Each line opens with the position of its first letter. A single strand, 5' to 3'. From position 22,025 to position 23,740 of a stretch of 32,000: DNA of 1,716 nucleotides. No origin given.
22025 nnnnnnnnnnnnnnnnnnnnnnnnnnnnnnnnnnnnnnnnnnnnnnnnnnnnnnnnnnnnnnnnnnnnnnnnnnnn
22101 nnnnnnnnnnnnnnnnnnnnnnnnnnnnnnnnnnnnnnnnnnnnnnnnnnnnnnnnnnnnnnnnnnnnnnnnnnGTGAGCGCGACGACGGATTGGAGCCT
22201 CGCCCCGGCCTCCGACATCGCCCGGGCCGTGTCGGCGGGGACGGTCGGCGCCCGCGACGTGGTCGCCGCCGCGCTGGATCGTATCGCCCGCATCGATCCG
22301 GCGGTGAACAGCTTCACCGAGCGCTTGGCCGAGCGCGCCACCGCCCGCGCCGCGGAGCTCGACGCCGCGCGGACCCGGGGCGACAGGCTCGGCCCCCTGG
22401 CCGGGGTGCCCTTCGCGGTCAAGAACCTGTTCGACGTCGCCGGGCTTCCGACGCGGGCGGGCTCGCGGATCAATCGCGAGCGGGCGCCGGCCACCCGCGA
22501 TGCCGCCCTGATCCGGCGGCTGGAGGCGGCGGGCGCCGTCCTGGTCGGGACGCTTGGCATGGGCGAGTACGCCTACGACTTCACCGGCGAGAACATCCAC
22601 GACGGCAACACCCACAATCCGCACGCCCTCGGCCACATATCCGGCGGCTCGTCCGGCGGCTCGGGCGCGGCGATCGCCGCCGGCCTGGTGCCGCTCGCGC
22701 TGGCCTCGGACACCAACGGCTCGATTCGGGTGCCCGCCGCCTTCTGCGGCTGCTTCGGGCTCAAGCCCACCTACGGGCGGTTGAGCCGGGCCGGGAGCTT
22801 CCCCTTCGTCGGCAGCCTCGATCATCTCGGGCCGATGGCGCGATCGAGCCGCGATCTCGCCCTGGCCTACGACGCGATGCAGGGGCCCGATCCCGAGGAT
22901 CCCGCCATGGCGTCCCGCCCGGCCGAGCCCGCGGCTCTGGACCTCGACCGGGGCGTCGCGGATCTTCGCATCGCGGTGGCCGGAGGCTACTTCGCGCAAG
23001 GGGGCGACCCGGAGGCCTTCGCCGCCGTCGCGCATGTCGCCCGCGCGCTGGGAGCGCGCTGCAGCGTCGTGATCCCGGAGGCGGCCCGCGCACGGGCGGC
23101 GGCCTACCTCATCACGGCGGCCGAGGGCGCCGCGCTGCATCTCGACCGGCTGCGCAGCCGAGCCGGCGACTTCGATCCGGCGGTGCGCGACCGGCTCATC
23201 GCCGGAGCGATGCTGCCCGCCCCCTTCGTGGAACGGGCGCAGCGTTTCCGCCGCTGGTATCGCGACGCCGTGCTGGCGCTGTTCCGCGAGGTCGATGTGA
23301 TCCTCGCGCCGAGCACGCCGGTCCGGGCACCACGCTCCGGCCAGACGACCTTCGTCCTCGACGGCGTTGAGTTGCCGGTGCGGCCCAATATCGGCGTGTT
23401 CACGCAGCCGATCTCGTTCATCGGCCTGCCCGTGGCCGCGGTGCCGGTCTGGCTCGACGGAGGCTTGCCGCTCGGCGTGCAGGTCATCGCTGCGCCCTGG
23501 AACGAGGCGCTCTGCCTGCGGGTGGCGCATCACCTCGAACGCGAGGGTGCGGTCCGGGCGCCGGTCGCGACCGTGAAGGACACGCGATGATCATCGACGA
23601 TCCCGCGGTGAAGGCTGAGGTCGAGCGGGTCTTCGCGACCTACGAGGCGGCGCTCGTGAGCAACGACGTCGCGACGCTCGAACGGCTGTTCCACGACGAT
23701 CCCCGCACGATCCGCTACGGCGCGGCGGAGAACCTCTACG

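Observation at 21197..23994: Cysteine hydrolase + AtzG/AtzE/AtzH-like operon without AtzD or AtzF: a ureide-hydrolysing module of unknown substrate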

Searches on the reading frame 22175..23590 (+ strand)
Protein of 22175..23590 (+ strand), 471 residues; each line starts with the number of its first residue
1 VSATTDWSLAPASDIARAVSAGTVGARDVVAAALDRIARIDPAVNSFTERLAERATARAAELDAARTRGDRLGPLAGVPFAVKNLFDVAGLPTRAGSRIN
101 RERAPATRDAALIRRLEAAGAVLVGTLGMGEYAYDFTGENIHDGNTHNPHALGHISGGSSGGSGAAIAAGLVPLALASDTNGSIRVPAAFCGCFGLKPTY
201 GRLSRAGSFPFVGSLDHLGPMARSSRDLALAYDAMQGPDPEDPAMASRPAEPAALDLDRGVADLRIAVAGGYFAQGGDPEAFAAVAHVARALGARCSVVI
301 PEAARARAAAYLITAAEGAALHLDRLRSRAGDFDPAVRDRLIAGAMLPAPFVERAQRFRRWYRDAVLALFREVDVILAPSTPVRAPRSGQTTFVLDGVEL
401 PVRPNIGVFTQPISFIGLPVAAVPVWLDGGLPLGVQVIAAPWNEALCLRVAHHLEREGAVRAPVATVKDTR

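Call 3: search_protein_families(library=pfam, proteins=[window:22175-23590:+], max_evalue=0.01)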
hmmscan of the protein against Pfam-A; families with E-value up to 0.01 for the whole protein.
window:22175-23590:+ (471 aa): 1 family
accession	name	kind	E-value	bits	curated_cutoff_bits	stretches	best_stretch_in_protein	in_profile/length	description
PF01425.27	Amidase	-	5.4e-99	332.7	27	1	28-448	1-445/445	Amidase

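Call 4: search_protein_families(library=ncbifam, proteins=[window:22175-23590:+], max_evalue=0.01)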
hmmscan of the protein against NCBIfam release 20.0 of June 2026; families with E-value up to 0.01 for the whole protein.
window:22175-23590:+ (471 aa): 26 families (the best 25 are shown)
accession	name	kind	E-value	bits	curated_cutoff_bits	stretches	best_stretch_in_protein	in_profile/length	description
NF006631.0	PRK09201.1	equivalog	3.2e-223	741.6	461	1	7-467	4-464/466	AtzE family amidohydrolase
TIGR02715.1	amido_AtzE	subfamily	8.6e-209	694.1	425.75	1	12-461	2-451/452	AtzE family amidohydrolase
NF004815.0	PRK06169.1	equivalog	6.9e-78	262.3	506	1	5-462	5-463/471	amidase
TIGR00132.1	gatA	equivalog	1.8e-74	251.2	481.1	1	19-457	5-463/466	Asp-tRNA(Asn)/Glu-tRNA(Gln) amidotransferase subunit GatA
NF005687.0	PRK07487.1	subfamily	3.1e-73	247.2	428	1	7-467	6-465/468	amidase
NF004816.0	PRK06170.1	equivalog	1.1e-72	245.3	503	1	3-463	5-488/493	amidase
NF005460.0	PRK07056.1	subfamily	1.5e-68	231.8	447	1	10-456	8-451/457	amidase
NF005688.0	PRK07488.1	equivalog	9e-66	222.7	532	1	11-456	12-464/474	indoleacetamide hydrolase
NF004717.0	PRK06061.1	equivalog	6.5e-65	219.7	498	1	13-457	20-466/483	amidase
NF009119.0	PRK12470.1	equivalog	6.7e-65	219.9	498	1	4-456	3-450/462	amidase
NF004766.0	PRK06102.1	equivalog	5.3e-62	210.4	559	1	12-455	10-448/455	amidase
NF005686.0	PRK07486.1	subfamily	4.1e-61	207.2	465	1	9-459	13-474/486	amidase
NF004622.0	PRK05962.1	equivalog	4e-59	200.5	463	1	25-387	3-359/431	amidase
NF006169.0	PRK08310.1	equivalog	5.9e-59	200.4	391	1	65-456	16-392/395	amidase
NF006043.0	PRK08186.1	subfamily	5.1e-57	193.6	487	1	13-462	10-452/600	allophanate hydrolase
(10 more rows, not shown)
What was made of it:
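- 22175..23590 (+): atzE-like amidase-signature amidohydrolase (471 aa). NF006631 scores 742 bits against 461, and TIGR02715 scores 694 against 426 (call 4).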

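Call 20: search_solved_structures(query=window:22175-23590:+, max_evalue=1e-30, show_alignments=1)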
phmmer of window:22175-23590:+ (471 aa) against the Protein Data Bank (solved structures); distinct sequences matched with E-value up to 1e-30: 40.
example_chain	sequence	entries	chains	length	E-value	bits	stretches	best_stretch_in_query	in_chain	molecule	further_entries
6c62_A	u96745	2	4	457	4.1e-150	504.1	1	14-461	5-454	Biuret hydrolase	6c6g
4wj3_A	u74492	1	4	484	5.5e-68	233.4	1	13-456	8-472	Glutamyl-tRNA(Gln) amidotransferase subunit A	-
2df4_A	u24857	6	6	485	1.5e-59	205.5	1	24-456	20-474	Glutamyl-tRNA(Gln) amidotransferase subunit A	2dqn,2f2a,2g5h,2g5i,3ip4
3kfu_E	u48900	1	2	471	6.4e-58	200.2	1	14-459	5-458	Glutamyl-tRNA(Gln) amidotransferase subunit A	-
3h0l_A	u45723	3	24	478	9e-56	193.1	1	13-455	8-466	Glutamyl-tRNA(Gln) amidotransferase subunit A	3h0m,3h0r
3al0_A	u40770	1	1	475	1.7e-51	179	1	70-457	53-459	Glutamyl-tRNA(Gln) amidotransferase subunit A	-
2gi3_A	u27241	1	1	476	1.7e-51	179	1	70-457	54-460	Glutamyl-tRNA(Gln) amidotransferase subunit A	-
9sk0_A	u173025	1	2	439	5.8e-49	170.6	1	10-452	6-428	Urethanase 15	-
2dc0_A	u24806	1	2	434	8e-48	166.9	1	50-451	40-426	probable amidase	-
6dhv_A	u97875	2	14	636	4.8e-47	164.3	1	53-460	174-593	Fatty acid amide hydrolase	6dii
8eww_A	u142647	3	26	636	1.3e-46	162.9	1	53-460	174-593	Fatty acid amide hydrolase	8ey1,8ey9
8s7z_A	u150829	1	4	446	9.9e-46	160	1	15-440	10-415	Urethanase umg-sp1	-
9giz_A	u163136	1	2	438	1e-45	160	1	15-440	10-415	UMG-SP-1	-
9fvf_A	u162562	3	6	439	9.2e-45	156.8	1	12-234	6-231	Amidase UMG-SP3 | UMG-SP3 amidase | UMG-SP3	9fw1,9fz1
9fzw_A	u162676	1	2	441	1.5e-42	149.5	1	12-236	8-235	Urethanase UMG-SP2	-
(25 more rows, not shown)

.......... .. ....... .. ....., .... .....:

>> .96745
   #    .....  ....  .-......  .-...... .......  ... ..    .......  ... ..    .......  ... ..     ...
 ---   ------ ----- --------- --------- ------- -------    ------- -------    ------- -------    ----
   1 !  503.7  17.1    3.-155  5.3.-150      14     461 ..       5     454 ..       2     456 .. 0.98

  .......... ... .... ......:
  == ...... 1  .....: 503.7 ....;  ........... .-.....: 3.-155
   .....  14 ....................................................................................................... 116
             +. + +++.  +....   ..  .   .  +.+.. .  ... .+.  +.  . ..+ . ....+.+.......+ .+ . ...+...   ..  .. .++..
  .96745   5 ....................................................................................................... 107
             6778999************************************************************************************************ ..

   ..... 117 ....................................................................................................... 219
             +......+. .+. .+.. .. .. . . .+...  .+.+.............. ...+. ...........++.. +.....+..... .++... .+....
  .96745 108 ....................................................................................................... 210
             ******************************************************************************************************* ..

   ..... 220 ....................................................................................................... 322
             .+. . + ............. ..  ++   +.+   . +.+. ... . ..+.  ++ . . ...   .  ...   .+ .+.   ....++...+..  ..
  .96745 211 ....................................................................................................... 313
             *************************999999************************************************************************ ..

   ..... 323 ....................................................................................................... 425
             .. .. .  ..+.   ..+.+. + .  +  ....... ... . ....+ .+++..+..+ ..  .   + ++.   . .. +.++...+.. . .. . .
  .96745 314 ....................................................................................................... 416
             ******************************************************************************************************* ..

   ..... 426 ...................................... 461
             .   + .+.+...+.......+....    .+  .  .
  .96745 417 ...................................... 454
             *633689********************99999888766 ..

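Call 33: find_homologous_proteins(query=window:22175-23590:+, max_evalue=1e-60)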
Query window:22175-23590:+ (471 aa): 8000 proteins with E <= 1e-60 among 8000 candidates; the best 120 are listed.
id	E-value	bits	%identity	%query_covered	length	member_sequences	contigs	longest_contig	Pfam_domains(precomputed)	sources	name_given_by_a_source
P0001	5.9e-279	944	93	100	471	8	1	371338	PF01425.27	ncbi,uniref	ncbi:AtzE family amidohydrolase [Methylorubrum thiocyanatum]|uniref:AtzE family amidohydrolase n=1 T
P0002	5.4e-271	917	91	99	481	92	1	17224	PF01425.27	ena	-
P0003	1.4e-270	916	90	100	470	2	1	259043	PF01425.27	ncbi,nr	ncbi:UNVERIFIED_CONTAM: AtzE family amidohydrolase [Methylobacteriaceae bacterium AG10]|nr:AtzE fami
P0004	1.4e-259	880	87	100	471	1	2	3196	PF01425.27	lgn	-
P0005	8.9e-258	874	87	100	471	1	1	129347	PF01425.27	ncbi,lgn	ncbi:AtzE family amidohydrolase [Methylorubrum zatmanii]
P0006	5.2e-257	871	87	98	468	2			PF01425.27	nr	nr:AtzE family amidohydrolase [Methylorubrum zatmanii]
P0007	4.9e-246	835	85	99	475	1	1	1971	PF01425.27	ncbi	-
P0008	3.9e-241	819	82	99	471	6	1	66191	PF01425.27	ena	-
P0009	1.4e-236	804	81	99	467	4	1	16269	PF01425.27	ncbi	-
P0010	1.6e-236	804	82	99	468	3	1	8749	PF01425.27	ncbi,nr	ncbi:MAG TPA: AtzE family amidohydrolase [Methylobacterium sp.]|nr:AtzE family amidohydrolase [Methy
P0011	5.7e-236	802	81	99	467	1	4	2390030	PF01425.27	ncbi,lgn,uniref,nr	ncbi:AtzE family amidohydrolase [Methylobacterium aerolatum]|uniref:Aspartyl-tRNA(Asn)/glutamyl-tRNA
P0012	8.6e-235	798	81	98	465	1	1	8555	PF01425.27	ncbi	-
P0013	9.0e-235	798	82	98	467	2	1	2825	PF01425.27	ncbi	-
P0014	1.1e-233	795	82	99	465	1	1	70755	PF01425.27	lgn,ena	-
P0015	2.5e-233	793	81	99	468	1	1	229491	PF01425.27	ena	-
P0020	9.6e-232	788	79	99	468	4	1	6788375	PF01425.27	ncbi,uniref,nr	ncbi:AtzE family amidohydrolase [Methylobacterium durans]|uniref:AtzE family amidohydrolase n=1 Tax=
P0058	3.2e-221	753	76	99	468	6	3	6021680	PF01425.27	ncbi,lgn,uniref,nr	ncbi:AtzE family amidohydrolase [Methylobacterium symbioticum]|uniref:AtzE family amidohydrolase n=1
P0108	1.4e-216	738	78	95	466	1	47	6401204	PF01425.27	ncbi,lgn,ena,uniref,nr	ncbi:AtzE family amidohydrolase [Methylobacterium radiotolerans]|uniref:AtzE family amidohydrolase n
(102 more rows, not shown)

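Call 82: find_encoding_contigs(protein=P0108, flank=10000, max_places=1)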
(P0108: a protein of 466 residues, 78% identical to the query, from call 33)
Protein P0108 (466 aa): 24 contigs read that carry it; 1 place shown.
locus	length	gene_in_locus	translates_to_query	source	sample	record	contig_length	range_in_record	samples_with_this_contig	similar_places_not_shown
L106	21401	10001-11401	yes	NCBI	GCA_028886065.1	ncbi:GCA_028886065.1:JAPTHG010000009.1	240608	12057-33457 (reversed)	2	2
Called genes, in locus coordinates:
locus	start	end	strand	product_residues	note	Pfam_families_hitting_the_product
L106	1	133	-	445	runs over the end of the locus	PF00919:UPF0004, PF04055:Radical_SAM, PF01938:TRAM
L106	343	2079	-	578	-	PF02652:Lactate_perm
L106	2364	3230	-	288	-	PF01553:Acyltransferase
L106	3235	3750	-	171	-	PF13673:Acetyltransf_10, PF00583:Acetyltransf_1, PF13508:Acetyltransf_7 (weak)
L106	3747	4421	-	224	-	PF00814:TsaD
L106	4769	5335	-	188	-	PF08712:Nfu_N, PF01106:NifU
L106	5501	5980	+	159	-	-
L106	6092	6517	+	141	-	-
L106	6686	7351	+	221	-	PF00702:Hydrolase, PF12710:HAD, PF13419:HAD_2, PF13242:Hydrolase_like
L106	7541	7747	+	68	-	-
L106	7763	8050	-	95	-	-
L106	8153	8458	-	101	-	-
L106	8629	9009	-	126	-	-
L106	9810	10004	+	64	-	PF13318:AtzG-like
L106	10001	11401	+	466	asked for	PF01425:Amidase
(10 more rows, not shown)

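Call 83: find_encoding_contigs(protein=P0020, flank=10000, max_places=1)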
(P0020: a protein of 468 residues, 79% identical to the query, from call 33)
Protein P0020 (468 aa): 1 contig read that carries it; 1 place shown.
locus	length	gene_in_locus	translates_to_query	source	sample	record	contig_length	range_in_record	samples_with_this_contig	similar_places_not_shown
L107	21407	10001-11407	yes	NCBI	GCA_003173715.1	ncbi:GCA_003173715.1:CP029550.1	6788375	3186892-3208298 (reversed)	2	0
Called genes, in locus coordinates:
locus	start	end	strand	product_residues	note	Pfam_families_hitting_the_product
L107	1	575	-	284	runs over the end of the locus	-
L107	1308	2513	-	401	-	PF10009:DUF2252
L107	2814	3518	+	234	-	PF00392:GntR, PF07729:FCD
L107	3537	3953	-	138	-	PF12680:SnoaL_2 (weak)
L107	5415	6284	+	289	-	PF02653:BPD_transp_2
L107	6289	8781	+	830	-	PF02653:BPD_transp_2, PF00005:ABC_tran, PF04310:MukB (faint), PF13476:AAA_23 (faint), PF13514:AAA_27 (faint), PF13555:AAA_29 (faint), PF12399:BCA_ABC_TP_C, PF00005:ABC_tran, +3 more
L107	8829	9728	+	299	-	-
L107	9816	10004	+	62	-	PF13318:AtzG-like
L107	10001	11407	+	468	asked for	PF01425:Amidase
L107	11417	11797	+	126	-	PF11533:AtzH-like, PF13474:SnoaL_3, PF14534:DUF4440 (weak)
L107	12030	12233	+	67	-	-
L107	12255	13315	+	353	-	PF13551:HTH_29, PF13565:HTH_32, PF13592:HTH_33, PF13358:DDE_3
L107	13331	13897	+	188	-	PF05050:Methyltransf_21 (weak)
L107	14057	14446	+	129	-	-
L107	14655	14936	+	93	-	-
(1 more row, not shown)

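Call 84: find_encoding_contigs(protein=P0058, flank=10000, max_places=1)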
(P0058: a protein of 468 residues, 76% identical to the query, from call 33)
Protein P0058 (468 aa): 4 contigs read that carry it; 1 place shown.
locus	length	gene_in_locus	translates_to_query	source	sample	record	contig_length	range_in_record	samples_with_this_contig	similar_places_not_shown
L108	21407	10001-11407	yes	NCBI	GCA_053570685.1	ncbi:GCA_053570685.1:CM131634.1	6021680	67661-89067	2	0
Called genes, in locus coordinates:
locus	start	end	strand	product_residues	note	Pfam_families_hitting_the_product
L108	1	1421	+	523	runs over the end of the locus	PF00392:GntR, PF00155:Aminotran_1_2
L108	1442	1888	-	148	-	-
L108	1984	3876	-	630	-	PF00009:GTP_EFTU, PF01926:MMR_HSR1 (weak), PF03144:GTP_EFTU_D2, PF25461:Beta-barrel_SelB (weak), PF09106:WHD_2nd_SelB (weak), PF09107:WHD_3rd_SelB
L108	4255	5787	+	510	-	PF01928:CYTH, PF05235:CHAD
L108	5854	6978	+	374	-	PF04107:GCS2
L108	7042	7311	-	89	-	PF21834:DUF6894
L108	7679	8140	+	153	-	-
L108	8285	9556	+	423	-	PF01546:Peptidase_M20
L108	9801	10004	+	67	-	PF13318:AtzG-like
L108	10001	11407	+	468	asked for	PF01425:Amidase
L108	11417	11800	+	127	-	PF11533:AtzH-like, PF13577:SnoaL_4 (weak), PF13474:SnoaL_3, PF14534:DUF4440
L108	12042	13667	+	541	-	PF00496:SBP_bac_5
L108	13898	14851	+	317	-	PF19300:BPD_transp_1_N, PF00528:BPD_transp_1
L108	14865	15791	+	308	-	PF12911:OppC_N, PF00528:BPD_transp_1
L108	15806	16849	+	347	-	PF00005:ABC_tran, PF08352:oligo_HPY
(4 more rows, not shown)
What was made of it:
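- They sit next to peptide-type ABC transporter genes or a peptidase M20 gene (calls 82-84).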
